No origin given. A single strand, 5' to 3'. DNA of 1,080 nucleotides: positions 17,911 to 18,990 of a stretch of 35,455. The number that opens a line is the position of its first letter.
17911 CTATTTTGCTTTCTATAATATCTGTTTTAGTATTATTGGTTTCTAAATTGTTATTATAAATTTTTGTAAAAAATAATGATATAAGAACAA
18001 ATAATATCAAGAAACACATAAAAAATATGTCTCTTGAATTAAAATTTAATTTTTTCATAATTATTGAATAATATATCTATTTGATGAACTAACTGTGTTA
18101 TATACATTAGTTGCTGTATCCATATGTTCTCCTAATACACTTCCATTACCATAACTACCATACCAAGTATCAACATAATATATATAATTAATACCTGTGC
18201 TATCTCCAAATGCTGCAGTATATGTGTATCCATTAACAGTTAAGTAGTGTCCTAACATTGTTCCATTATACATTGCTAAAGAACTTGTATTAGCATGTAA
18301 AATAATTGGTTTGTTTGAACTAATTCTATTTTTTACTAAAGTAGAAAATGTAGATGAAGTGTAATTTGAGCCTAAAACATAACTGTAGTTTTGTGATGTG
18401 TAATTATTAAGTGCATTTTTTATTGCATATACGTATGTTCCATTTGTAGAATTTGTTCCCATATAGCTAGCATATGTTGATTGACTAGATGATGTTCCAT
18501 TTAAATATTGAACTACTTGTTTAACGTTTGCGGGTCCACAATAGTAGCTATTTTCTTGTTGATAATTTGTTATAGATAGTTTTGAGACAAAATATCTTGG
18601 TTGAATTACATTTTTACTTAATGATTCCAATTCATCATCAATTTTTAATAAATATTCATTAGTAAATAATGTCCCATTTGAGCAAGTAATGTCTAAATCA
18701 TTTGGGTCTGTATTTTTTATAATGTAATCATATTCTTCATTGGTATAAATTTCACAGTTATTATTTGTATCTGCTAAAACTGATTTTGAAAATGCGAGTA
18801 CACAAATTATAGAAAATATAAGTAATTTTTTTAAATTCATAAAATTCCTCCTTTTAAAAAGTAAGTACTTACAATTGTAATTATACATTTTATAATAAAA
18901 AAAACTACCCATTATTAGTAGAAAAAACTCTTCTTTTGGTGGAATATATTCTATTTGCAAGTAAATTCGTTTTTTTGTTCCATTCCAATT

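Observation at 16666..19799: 3.1-kb opposite-strand insertion flanked by perfect 34-bp direct repeats that duplicate a gene end and a promoter -35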

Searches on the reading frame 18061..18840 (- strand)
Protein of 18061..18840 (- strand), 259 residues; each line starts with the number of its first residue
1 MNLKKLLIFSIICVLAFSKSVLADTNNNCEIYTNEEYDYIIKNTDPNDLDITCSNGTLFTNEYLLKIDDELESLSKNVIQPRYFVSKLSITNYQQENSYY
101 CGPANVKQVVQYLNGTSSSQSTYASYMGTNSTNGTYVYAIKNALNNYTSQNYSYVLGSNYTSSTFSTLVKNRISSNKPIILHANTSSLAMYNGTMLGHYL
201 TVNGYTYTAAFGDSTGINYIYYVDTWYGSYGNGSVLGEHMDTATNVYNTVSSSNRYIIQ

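Call 9: search_protein_families(library=pfam, proteins=[window:18061-18840:-], max_evalue=0.01)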
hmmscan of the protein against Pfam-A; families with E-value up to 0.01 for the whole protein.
window:18061-18840:- (259 aa): 1 family
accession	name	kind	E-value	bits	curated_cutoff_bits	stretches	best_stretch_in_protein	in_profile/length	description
PF13529.12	Peptidase_C39_2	-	8.6e-13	49.5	24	1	89-226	2-143/143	Peptidase_C39 like family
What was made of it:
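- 18061..18840 (-): Gene 2: a secreted papain-fold cysteine peptidase of 259 aa (Peptidase_C39_2) with an N-terminal signal-like helix. Pfam PF13529 8.6e-13 (call 9).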

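Call 10: search_protein_families(library=ncbifam, proteins=[window:18061-18840:-], max_evalue=0.01)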
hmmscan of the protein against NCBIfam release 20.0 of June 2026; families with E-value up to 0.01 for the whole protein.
window:18061-18840:- (259 aa): 0 families

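Call 18: find_homologous_proteins(query=window:18061-18840:-)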
Query window:18061-18840:- (259 aa): 37 proteins with E <= 0.001 among 316 candidates.
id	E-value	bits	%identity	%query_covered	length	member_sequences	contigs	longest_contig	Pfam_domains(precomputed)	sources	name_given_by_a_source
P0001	4.6e-162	555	100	100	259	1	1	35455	-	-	-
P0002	1.1e-136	472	84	100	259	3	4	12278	-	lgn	-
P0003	4.9e-136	470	83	100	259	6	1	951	-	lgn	-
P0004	6.5e-125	434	77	100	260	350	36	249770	-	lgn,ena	-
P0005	1.9e-121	422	75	100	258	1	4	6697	-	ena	-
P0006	1.4e-115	403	72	100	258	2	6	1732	PF13529.14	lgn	-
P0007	9.6e-114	397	72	100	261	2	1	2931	PF13529.14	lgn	-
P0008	7.7e-108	378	72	99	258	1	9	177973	-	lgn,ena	-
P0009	7.2e-106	371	66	100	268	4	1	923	-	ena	-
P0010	8.1e-104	364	67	100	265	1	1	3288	-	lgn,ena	-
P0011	4.6e-93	329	61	100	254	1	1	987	PF13529.14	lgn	-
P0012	1.9e-87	311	59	100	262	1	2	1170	PF13529.14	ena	-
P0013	2.7e-87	310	58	99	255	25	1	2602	PF13529.14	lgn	-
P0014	1.7e-83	298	59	100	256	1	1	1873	PF13529.14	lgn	-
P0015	9.9e-78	279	55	100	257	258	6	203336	-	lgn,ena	-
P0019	2.9e-57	212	47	98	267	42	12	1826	PF13529.14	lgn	-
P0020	4.9e-56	208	47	98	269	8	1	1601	PF13529.14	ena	-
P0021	2.2e-53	199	46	99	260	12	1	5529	PF13529.14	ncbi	-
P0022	3.9e-53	199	43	100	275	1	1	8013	PF13529.14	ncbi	-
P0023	7.9e-53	198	46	98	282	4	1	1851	PF13529.14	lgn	-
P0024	2.6e-52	196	45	100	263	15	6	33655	PF13529.14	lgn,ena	-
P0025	6.6e-50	188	45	100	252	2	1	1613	PF13529.14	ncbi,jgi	jgi:hypothetical protein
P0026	2.2e-49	186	43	100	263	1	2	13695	PF13529.14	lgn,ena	-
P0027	1.6e-47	180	47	79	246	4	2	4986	PF13529.14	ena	-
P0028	6.3e-47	178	45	98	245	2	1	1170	PF13529.14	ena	-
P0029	4.6e-43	166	51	72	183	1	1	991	PF13529.14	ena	-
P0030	2.4e-41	160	49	76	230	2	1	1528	PF13529.14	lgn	-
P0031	9.2e-41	158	38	100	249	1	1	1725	PF13529.14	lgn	-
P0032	2.1e-40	157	48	67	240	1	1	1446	PF13529.14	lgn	-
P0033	4.4e-40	156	47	73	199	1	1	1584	PF13529.14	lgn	-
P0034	1.9e-35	141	44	72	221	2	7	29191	PF13529.14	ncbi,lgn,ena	-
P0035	7.1e-35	139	38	99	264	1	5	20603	PF13529.14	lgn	-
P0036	1.9e-33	134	38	100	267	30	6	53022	PF13529.14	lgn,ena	-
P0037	1.8e-31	128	42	71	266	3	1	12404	PF13529.14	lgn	-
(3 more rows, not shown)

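Call 20: find_encoding_contigs(protein=P0002, flank=10000, max_places=6)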
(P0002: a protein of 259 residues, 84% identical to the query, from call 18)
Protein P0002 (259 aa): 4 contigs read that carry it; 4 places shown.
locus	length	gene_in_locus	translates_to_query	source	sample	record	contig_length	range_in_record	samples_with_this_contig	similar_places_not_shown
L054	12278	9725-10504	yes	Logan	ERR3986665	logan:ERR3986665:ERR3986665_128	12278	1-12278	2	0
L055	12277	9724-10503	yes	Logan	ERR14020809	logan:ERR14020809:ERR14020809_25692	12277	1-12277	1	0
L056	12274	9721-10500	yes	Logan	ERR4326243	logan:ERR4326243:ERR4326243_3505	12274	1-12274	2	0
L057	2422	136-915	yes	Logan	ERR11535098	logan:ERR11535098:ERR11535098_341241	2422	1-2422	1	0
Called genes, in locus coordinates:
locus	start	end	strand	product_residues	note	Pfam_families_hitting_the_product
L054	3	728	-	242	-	?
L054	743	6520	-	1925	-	PF00041:fn3 (faint)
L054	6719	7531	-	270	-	PF13349:DUF4097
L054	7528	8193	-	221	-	PF18917:LiaI-LiaF-like_TM1 (faint), PF22570:LiaF-TM, PF09922:LiaF-like_C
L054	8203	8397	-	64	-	PF04024:PspC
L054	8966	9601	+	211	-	PF12844:HTH_19, PF13560:HTH_31 (faint), PF01381:HTH_3, PF13443:HTH_26 (weak)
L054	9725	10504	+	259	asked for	-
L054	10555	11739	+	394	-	-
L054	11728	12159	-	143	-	-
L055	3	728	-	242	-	?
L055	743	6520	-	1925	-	PF00041:fn3 (faint)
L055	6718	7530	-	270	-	PF13349:DUF4097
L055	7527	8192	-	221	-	PF18917:LiaI-LiaF-like_TM1 (faint), PF22570:LiaF-TM, PF09922:LiaF-like_C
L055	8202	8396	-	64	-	PF04024:PspC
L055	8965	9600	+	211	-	PF12844:HTH_19, PF13560:HTH_31 (faint), PF01381:HTH_3, PF13443:HTH_26 (weak)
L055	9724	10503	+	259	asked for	-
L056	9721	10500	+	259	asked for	-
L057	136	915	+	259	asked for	-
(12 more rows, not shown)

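Call 21: find_encoding_contigs(protein=P0004, flank=10000, max_places=8)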
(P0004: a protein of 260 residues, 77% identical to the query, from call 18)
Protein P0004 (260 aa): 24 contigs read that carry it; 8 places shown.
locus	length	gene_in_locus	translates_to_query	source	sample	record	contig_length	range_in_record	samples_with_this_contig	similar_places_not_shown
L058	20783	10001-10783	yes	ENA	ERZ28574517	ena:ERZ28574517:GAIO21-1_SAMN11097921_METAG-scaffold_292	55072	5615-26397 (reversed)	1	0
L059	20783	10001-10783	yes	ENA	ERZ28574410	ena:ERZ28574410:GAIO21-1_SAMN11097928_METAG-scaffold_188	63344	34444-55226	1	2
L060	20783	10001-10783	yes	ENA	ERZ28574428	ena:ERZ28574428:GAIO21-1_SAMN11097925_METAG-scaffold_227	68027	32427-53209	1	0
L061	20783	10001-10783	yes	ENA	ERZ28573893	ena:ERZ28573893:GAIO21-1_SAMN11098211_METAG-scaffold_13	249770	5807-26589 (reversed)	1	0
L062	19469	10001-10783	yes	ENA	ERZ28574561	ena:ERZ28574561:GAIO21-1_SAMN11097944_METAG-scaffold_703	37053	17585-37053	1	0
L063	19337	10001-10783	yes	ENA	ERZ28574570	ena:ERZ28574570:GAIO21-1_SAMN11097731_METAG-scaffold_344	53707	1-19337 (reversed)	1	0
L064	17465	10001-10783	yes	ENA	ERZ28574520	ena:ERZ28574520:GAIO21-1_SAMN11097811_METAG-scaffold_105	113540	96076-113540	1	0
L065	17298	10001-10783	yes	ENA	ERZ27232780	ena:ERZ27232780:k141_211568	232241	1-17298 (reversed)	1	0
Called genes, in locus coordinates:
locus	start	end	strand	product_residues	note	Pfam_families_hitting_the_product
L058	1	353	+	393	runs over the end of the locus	PF00817:IMS, PF11799:IMS_C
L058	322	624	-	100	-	-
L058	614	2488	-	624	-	PF13292:DXP_synthase_N, PF02779:Transket_pyr, PF02780:Transketolase_C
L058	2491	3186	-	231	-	PF08713:DNA_alkylation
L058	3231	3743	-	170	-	-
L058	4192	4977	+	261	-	-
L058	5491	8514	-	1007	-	PF01443:Viral_helicase1 (faint), PF09848:SLFN-g3_helicase (faint), PF13086:AAA_11, PF13245:AAA_19 (faint), PF13604:AAA_30 (faint), PF13087:AAA_12, PF10881:DUF2726 (weak)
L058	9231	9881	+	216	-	PF12844:HTH_19, PF01381:HTH_3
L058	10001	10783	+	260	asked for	-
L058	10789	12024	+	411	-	-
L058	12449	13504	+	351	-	PF13784:Fic_N, PF02661:Fic, PF21248:SoFic-like_C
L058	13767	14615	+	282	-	PF02661:Fic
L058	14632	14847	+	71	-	-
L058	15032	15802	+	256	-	-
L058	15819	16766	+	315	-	PF08772:Zn_ribbon_NOB1 (faint)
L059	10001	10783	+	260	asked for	-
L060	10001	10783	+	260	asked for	-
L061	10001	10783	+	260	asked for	-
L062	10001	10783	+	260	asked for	-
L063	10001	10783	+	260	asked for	-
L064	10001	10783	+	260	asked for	-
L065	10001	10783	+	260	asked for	-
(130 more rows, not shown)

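Call 28: find_encoding_contigs(protein=P0001, flank=10000, max_places=5)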
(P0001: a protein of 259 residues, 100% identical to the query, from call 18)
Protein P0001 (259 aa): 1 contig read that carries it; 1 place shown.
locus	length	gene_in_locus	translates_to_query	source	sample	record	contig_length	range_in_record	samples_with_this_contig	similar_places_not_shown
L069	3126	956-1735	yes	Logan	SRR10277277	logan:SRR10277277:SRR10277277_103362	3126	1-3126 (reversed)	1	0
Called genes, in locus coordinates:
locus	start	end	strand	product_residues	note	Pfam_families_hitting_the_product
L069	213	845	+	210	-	PF12844:HTH_19, PF13560:HTH_31 (weak), PF01381:HTH_3, PF13443:HTH_26 (weak)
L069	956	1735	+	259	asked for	-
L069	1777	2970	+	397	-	-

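Call 34: find_encoding_contigs(protein=P0008, flank=8000, max_places=3)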
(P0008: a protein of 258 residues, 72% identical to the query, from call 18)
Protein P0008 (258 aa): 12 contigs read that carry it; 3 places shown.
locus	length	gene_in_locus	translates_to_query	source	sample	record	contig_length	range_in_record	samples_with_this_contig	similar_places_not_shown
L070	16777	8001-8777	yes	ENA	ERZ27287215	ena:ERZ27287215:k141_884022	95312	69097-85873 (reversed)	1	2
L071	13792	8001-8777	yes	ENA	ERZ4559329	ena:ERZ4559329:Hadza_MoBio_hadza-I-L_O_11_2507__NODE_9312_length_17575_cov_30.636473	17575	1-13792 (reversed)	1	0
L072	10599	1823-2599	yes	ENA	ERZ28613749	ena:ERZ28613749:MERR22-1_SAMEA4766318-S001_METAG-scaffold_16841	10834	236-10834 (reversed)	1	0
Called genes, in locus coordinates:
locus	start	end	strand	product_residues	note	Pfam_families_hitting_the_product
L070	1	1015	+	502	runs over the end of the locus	PF08238:Sel1 (faint), PF13424:TPR_12 (faint)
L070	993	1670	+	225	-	PF00072:Response_reg, PF00486:Trans_reg_C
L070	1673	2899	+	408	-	PF00512:HisKA, PF02518:HATPase_c, PF13589:HATPase_c_3 (weak)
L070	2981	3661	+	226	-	PF02463:SMC_N, PF00005:ABC_tran, PF13304:AAA_21 (faint)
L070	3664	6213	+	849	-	PF12704:MacB_PCD, PF02687:FtsX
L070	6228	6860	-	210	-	PF14378:PAP2_3, PF01569:PAP2 (weak)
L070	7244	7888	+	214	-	PF12844:HTH_19 (weak), PF01381:HTH_3, PF13443:HTH_26 (faint)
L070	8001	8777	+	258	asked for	-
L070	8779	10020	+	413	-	-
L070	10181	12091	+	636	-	PF03717:PBP_dimer, PF00905:Transpeptidase, PF03793:PASTA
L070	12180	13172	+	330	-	PF10555:MraY_sig1 (weak), PF00953:Glycos_transf_4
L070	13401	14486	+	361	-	PF01098:FTSW_RODA_SPOVE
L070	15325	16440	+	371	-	-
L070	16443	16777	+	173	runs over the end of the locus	PF04229:GrpB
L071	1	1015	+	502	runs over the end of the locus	PF08238:Sel1 (faint), PF13424:TPR_12 (faint)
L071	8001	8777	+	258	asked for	-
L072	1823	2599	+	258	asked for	-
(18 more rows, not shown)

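Call 35: find_encoding_contigs(protein=P0015, flank=8000, max_places=3)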
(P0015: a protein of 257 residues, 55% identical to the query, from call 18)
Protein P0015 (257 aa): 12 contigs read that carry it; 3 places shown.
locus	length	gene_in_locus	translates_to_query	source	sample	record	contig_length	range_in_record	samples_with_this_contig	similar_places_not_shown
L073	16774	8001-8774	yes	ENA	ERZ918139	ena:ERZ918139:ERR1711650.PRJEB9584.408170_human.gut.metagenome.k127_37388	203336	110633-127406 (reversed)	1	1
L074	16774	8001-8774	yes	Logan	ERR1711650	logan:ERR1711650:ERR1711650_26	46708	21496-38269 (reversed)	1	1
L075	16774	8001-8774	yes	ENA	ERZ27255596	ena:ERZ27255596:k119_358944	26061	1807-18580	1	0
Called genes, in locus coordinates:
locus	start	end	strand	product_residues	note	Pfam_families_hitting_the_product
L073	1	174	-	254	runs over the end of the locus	PF00072:Response_reg, PF08769:Spo0A_C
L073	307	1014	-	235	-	PF00121:TIM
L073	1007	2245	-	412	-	PF13477:Glyco_trans_4_2 (faint), PF13439:Glyco_transf_4, PF13579:Glyco_trans_4_4, PF00534:Glycos_transf_1, PF13692:Glyco_trans_1_4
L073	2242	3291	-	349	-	PF03706:LPG_synthase_TM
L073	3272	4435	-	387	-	PF00162:PGK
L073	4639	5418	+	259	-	PF01145:Band_7, PF13421:Band_7_1 (weak)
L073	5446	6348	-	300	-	PF18075:FtsX_ECD, PF02687:FtsX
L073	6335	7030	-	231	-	PF00005:ABC_tran, PF02463:SMC_N (faint), PF13304:AAA_21 (weak)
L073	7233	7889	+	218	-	PF01381:HTH_3, PF12844:HTH_19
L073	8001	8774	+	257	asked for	-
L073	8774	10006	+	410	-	-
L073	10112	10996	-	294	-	PF02588:YitT_membrane, PF10035:DUF2179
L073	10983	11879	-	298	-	PF02588:YitT_membrane, PF10035:DUF2179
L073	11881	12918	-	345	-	PF03462:PCRF, PF00472:RF-1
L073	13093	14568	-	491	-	PF01336:tRNA_anti-codon, PF00152:tRNA-synt_2, PF01409:tRNA-synt_2d (faint)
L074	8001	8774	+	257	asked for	-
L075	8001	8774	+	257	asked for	-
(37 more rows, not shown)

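Call 36: find_encoding_contigs(protein=P0005, flank=8000, max_places=3)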
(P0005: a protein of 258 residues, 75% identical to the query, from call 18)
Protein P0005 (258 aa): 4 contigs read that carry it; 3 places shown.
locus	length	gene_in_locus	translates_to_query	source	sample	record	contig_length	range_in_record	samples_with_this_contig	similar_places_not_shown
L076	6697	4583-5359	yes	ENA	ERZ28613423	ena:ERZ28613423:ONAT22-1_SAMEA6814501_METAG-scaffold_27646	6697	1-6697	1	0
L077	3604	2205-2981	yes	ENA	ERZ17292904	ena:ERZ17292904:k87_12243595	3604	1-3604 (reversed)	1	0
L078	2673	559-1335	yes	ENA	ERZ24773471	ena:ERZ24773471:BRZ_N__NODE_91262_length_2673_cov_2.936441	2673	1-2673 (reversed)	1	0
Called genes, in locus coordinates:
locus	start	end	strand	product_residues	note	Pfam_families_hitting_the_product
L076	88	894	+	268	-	PF03992:ABM, PF14512:TM1586_NiRdase (faint), PF00881:Nitroreductase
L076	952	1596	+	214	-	PF06940:DUF1287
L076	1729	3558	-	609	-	-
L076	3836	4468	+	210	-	PF12844:HTH_19, PF01381:HTH_3, PF13443:HTH_26 (weak)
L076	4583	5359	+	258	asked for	-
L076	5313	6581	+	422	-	-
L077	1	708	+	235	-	?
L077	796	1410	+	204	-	PF06940:DUF1287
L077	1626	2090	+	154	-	-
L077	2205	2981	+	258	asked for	-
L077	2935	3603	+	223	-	?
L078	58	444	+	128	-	-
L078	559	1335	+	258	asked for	-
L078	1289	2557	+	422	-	-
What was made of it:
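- In other species the operon lies elsewhere (calls 20, 21, 34-36).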

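Call 42: find_related_loci(query=A1, collection=metagenome_contigs, flank=6000)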
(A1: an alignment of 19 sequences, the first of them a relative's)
Query A1 (259 aa) in metagenome_contigs; peptide patterns used: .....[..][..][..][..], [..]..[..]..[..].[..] (x = any residue, [..] = any of these).
79 stretches matched a pattern; 48 encode a relative of the query (tblastn E <= 1e-3); 48 distinct loci.
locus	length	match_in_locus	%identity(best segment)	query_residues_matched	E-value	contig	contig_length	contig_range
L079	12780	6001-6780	78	1-259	2e-134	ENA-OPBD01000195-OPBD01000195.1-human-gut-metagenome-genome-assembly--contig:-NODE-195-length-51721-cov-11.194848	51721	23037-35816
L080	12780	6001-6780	78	1-259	2e-133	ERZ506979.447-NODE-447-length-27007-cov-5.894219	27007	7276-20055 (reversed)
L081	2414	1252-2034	77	1-259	2e-136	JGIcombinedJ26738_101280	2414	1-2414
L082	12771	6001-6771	58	1-259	8e-94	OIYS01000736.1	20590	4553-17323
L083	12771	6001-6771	58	1-259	8e-94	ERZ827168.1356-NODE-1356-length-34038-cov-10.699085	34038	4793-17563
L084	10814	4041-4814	56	2-259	4e-86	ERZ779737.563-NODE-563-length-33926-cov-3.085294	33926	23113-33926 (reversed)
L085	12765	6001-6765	47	3-259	1e-69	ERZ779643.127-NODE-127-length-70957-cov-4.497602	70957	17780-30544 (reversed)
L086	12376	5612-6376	47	3-259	1e-69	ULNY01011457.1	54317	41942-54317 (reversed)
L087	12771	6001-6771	49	3-259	7e-70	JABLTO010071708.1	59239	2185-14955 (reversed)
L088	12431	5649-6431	48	4-258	1e-63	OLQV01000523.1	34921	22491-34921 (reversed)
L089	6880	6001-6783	48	4-258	4e-63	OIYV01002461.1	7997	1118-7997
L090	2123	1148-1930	47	4-258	6e-63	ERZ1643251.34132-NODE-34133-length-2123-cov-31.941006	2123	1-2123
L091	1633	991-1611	50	3-208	5e-63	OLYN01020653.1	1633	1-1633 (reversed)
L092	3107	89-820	46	3-259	3e-60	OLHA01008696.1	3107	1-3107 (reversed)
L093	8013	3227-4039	43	1-258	2e-57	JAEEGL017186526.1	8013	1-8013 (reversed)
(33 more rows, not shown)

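Call 43: find_related_loci(query=A1, collection=viral_contigs, flank=6000)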
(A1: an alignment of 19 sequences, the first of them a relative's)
Query A1 (259 aa) in viral_contigs; peptide patterns used: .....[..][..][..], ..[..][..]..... (x = any residue, [..] = any of these).
13 stretches matched a pattern, but none encodes a relative of the query by tblastn (E <= 1e-3).

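Call 50: search_solved_structures(query=A1, max_evalue=1)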
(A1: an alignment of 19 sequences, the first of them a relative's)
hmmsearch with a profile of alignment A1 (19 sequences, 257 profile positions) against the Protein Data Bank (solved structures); distinct sequences matched with E-value up to 1: 7.
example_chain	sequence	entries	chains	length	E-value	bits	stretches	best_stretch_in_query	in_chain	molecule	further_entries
6hte_B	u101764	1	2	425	0.35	13.4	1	182-230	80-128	Tryptophan synthase beta chain 2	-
4qys_B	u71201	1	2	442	0.37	13.3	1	182-230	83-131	Tryptophan synthase beta chain 2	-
6th5_A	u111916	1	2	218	0.56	12.7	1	85-123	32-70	Alr0975 protein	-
6tho_A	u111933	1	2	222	0.58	12.6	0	85-123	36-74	Alr0975 protein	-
2btw_B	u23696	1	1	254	0.72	12.3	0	85-123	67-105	ALR0975 PROTEIN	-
2btw_A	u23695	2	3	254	0.73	12.3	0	85-123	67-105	ALR0975 PROTEIN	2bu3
3f6z_B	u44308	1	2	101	0.96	11.9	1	41-71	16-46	Putative uncharacterized protein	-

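Call 66: search_protein_families(library=phrogs, proteins=[window:18061-18840:-], max_evalue=0.001)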
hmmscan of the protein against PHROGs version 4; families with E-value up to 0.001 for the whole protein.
window:18061-18840:- (259 aa): 2 families
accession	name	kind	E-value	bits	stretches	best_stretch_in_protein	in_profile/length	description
phrog_6007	-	lysis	3.3e-06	27.2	1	91-160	219-287/483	endolysin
phrog_1519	-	lysis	0.00022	21.5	1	94-155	14-75/502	endolysin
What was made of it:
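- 18061..18840 (-): There are weak endolysin PHROG hits (call 66).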

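Call 67: search_protein_families(library=padloc, proteins=[window:18061-18840:-], max_evalue=0.001)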
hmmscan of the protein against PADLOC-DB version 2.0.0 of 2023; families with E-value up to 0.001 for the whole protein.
window:18061-18840:- (259 aa): 0 families

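Call 96: predict_structure(alignment_id=A1)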
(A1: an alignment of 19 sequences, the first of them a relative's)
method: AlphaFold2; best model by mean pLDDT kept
length: 259 residues; sequences in the alignment: 19
mean_pLDDT: 85.9   pTM: 0.67
mean pLDDT of the five models: 85.9, 84.3, 84.1, 81.7, 81.0
residues with pLDDT >= 90: 153; 70-90: 63; 50-70: 30; < 50: 13
segments of 3 or more residues with pLDDT < 50: 19-26, 211-213
pLDDT, mean of each block of 10 residues (from residue 1): 62 60 50 79 87 82 83 65 83 94 97 97 95 87 96 97 94 95 97 95 84 69 97 96 97 95
secondary structure, 60 per line:
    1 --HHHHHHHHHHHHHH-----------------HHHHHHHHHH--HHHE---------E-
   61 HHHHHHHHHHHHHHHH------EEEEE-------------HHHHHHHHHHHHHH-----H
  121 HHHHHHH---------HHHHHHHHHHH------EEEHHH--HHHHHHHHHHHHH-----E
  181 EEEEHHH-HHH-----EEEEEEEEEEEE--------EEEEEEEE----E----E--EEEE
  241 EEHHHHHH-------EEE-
elements in order: H3-16 H34-43 H61-76 E83-87 H101-114 H120-127 H137-147 E154-156 H162-174 E180-184 E197-208 E217-224 E237-242 H243-248 E256-258
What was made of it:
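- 18061..18840 (-): AF2 pLDDT is 86 (call 96).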

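Call 98: fold_search(model_id=the predicted structure, library=pdb)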
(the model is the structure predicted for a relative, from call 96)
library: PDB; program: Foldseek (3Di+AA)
matches with E <= 10: 267; with E <= 0.001: 29
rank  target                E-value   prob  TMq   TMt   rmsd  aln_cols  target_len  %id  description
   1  22oc                  1.3e-07  1.00  0.46  0.59   5.5       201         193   18  Crystal structure of P210 CD lyase (released 2026-03-18)
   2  2bu3_A                8.7e-06  1.00  0.50  0.63   3.4       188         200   12  Acyl-enzyme intermediate between Alr0975 and glutathione at pH 3.4 (released 2005-12-14)
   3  5xe8_A                2.8e-05  1.00  0.44  0.79   4.0       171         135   16  Crystal Structure of the Peptidase Domain of Streptococcus mutans ComA (released 2017-06-28)
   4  2bu3_B                6.7e-05  1.00  0.49  0.60   3.6       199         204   12  Acyl-enzyme intermediate between Alr0975 and glutathione at pH 3.4 (released 2005-12-14)
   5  6th5_B                8.1e-05  1.00  0.49  0.58  12.7       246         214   12  Crystal structure of mature wildtype primitive Phytochelatin synthase from Nostoc spec. - Alr0975 (released 2020-11-25)
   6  8z4h_A                8.6e-05  1.00  0.43  0.48   5.0       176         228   15  Pseudomurein Endoisopeptidase PeiR (released 2025-04-23)
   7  6tho_A                8.6e-05  1.00  0.51  0.59   7.9       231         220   12  Acylintermediate of glutathione and the mature primitive phytochelatin synthase Alr0975 from Nostoc PCC 7120 at atomic (released 2020-12-02)
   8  6mpz_D                9.8e-05  1.00  0.43  0.75   3.6       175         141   14  Crystal structure of a double glycine motif protease from AMS/PCAT transporter in complex with the leader peptide (released 2019-02-06)
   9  2btw_B                9.8e-05  1.00  0.48  0.57   8.4       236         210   12  Crystal structure of Alr0975 (released 2005-12-14)
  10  6tho_B                1.3e-04  1.00  0.49  0.57   8.1       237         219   13  Acylintermediate of glutathione and the mature primitive phytochelatin synthase Alr0975 from Nostoc PCC 7120 at atomic (released 2020-12-02)
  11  7n87_MODEL_1_A        1.3e-04  1.00  0.41  0.67   3.5       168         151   14  Solution NMR structure of peptidase domain from Clostridium thermocellum PCAT1 (released 2021-12-29)
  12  6mpz_A                1.4e-04  1.00  0.42  0.73   3.8       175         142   14  Crystal structure of a double glycine motif protease from AMS/PCAT transporter in complex with the leader peptide (released 2019-02-06)
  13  5ejj_A                1.4e-04  1.00  0.46  0.25   7.0       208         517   14  Crystal structure of UfSP from C.elegans (released 2017-01-18)
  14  6mpz_B                1.5e-04  1.00  0.42  0.74   4.0       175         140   14  Crystal structure of a double glycine motif protease from AMS/PCAT transporter in complex with the leader peptide (released 2019-02-06)
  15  6tjl_A                2.1e-04  1.00  0.48  0.57   4.1       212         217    9  Mature primitive pytochelatin synthase Alr0975 from Nostoc species bound to glutathione (released 2020-12-09)
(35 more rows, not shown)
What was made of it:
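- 18061..18840 (-): Foldseek finds papain-fold neighbours, including an endolysin catalytic domain, PeiR and the ComA peptidase domain (call 98).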
